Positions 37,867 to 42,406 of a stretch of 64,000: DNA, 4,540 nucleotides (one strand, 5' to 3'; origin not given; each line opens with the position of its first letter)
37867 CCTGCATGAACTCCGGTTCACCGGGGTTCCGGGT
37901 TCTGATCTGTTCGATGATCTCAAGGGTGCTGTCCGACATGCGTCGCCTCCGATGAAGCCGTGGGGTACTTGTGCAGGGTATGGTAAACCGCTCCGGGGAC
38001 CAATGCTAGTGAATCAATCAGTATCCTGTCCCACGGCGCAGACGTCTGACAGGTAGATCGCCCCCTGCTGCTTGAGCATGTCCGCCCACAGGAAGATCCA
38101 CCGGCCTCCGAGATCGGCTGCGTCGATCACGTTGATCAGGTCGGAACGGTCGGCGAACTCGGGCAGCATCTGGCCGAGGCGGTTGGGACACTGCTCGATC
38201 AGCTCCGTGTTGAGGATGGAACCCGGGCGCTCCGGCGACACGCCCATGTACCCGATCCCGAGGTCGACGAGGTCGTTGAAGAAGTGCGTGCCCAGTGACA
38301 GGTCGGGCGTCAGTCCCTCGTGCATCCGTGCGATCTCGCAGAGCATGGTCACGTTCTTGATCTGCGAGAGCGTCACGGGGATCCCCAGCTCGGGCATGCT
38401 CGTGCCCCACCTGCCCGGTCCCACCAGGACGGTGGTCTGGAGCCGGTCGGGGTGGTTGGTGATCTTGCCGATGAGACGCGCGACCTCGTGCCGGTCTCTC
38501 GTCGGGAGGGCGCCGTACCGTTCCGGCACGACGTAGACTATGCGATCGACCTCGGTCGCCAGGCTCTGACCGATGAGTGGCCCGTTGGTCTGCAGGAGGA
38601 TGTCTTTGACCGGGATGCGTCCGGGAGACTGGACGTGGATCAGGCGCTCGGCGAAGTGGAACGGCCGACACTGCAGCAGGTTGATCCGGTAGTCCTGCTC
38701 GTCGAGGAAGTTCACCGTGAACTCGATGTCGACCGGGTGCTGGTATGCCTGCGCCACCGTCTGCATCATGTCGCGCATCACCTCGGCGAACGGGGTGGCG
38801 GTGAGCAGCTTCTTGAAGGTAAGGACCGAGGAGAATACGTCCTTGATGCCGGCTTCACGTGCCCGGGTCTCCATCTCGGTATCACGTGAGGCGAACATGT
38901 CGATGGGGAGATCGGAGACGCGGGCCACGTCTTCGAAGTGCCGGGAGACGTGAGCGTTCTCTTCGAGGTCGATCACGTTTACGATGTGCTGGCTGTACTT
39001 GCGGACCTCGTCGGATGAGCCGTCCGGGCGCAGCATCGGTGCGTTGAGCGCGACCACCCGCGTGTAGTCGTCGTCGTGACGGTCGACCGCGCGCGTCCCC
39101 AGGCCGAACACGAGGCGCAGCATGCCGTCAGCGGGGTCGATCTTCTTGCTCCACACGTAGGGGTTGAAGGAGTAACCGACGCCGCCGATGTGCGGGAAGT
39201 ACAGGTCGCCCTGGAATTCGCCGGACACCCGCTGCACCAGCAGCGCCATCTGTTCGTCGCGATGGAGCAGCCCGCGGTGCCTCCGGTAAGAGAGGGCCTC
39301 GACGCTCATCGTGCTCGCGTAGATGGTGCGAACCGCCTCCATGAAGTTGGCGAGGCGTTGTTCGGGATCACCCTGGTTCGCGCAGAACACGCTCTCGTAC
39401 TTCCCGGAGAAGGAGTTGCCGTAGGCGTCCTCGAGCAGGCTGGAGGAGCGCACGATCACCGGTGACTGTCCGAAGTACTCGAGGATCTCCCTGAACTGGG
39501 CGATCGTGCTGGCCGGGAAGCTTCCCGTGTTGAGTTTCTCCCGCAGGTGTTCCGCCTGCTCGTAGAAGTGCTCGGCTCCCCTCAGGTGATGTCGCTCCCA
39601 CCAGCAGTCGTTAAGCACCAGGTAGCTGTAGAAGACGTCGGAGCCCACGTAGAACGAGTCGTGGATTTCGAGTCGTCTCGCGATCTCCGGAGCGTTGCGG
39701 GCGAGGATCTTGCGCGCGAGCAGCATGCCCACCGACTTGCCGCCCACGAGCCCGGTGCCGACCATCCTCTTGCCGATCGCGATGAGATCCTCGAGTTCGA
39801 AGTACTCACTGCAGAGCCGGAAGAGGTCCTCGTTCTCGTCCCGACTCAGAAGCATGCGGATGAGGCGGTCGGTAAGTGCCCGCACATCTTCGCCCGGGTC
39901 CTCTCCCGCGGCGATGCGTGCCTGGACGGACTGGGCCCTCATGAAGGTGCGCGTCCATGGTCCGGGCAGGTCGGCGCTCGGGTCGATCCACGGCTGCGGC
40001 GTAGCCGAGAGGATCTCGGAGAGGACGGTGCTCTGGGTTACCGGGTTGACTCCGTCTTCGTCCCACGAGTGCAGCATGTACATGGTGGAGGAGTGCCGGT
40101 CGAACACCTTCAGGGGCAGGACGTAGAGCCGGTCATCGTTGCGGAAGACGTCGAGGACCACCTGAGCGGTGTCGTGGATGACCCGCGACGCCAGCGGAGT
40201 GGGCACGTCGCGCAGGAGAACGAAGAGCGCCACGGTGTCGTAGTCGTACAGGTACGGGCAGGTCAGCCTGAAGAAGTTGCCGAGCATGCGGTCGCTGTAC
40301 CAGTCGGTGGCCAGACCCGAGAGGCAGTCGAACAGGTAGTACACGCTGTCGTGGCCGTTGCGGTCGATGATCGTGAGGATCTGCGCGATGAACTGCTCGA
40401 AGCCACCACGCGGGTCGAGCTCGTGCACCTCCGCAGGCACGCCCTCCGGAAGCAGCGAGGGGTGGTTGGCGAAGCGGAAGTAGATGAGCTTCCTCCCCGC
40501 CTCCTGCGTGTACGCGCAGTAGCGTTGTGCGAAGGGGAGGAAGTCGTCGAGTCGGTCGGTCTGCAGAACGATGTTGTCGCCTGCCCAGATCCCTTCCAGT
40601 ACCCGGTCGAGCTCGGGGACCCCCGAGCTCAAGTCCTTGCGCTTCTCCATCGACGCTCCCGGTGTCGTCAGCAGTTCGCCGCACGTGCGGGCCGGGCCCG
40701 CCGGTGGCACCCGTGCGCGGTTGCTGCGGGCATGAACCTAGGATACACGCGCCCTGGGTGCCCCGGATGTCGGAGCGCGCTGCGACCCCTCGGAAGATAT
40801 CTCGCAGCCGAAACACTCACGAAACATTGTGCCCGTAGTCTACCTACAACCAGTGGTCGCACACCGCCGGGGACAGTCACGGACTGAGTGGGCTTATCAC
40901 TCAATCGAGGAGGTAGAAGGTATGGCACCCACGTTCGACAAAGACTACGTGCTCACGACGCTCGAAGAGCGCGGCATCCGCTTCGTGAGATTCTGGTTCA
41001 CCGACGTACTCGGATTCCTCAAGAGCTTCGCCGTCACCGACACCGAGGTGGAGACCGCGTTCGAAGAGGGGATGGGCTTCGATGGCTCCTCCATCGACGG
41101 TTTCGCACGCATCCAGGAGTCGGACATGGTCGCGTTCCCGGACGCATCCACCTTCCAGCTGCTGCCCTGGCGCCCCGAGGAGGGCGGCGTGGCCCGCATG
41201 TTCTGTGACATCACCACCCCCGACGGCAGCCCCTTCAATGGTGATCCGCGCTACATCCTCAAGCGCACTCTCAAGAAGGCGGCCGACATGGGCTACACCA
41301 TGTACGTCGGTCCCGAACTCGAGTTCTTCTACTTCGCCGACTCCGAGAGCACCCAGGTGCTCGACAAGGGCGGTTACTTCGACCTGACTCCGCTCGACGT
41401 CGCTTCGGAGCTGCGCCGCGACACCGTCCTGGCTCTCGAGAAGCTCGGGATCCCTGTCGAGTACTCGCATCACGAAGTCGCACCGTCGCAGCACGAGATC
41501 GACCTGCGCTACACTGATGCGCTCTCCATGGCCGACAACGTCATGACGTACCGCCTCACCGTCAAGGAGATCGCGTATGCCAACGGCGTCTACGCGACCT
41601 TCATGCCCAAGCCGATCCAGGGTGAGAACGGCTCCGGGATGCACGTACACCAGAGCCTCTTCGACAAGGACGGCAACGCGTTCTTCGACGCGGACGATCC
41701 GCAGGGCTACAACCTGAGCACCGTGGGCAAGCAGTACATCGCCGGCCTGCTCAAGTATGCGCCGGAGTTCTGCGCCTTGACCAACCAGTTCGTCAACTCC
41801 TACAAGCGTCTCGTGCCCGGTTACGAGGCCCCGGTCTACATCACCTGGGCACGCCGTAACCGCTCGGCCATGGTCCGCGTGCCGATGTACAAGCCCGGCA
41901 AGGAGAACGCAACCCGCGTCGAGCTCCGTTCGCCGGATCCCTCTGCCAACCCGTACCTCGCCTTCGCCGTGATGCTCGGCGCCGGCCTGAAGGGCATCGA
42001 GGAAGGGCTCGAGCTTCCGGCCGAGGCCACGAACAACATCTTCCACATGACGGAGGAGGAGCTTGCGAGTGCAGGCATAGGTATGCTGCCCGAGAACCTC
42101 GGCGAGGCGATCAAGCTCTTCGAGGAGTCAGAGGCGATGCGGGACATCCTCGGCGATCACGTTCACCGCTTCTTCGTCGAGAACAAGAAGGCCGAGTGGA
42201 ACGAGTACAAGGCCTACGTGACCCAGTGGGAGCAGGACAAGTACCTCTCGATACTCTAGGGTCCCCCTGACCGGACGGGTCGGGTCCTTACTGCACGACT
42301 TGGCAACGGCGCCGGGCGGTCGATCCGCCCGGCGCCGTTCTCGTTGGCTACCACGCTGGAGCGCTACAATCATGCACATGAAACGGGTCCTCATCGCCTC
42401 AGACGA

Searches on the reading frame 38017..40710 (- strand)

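Call 71: search_protein_families(library=pfam, proteins=[window:38017-40710:-], max_evalue=0.00001)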
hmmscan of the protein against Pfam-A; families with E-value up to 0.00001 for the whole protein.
window:38017-40710:- (898 aa): 1 family
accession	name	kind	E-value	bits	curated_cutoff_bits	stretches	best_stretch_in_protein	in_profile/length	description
PF01326.24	PPDK_N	-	4.1e-47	161.5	27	1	321-687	3-312/328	Pyruvate phosphate dikinase, AMP/ATP-binding domain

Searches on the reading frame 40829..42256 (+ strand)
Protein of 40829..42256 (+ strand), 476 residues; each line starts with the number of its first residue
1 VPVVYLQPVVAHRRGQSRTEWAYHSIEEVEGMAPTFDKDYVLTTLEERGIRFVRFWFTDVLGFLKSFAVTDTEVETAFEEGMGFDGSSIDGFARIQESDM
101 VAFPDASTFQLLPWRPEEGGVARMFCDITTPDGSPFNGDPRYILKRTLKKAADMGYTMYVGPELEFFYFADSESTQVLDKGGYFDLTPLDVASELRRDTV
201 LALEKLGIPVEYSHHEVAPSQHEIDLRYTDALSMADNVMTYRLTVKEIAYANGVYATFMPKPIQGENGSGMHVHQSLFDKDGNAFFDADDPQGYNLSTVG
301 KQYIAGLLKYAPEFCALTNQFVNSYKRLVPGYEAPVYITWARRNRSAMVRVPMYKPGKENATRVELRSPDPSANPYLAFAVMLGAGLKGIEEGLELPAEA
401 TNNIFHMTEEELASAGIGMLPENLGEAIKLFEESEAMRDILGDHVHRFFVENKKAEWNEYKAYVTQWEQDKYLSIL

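Call 71: search_protein_families(library=pfam, proteins=[window:40829-42256:+], max_evalue=0.00001)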
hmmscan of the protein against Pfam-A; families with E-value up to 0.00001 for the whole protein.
window:40829-42256:+ (476 aa): 2 families
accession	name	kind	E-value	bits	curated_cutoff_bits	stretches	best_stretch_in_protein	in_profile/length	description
PF00120.29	Gln-synt_C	-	1.7e-130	435.6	24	1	138-472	2-344/344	Glutamine synthetase, catalytic domain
PF03951.24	Gln-synt_N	-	2.1e-30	104.6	33.4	1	50-131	2-82/82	Glutamine synthetase, beta-Grasp domain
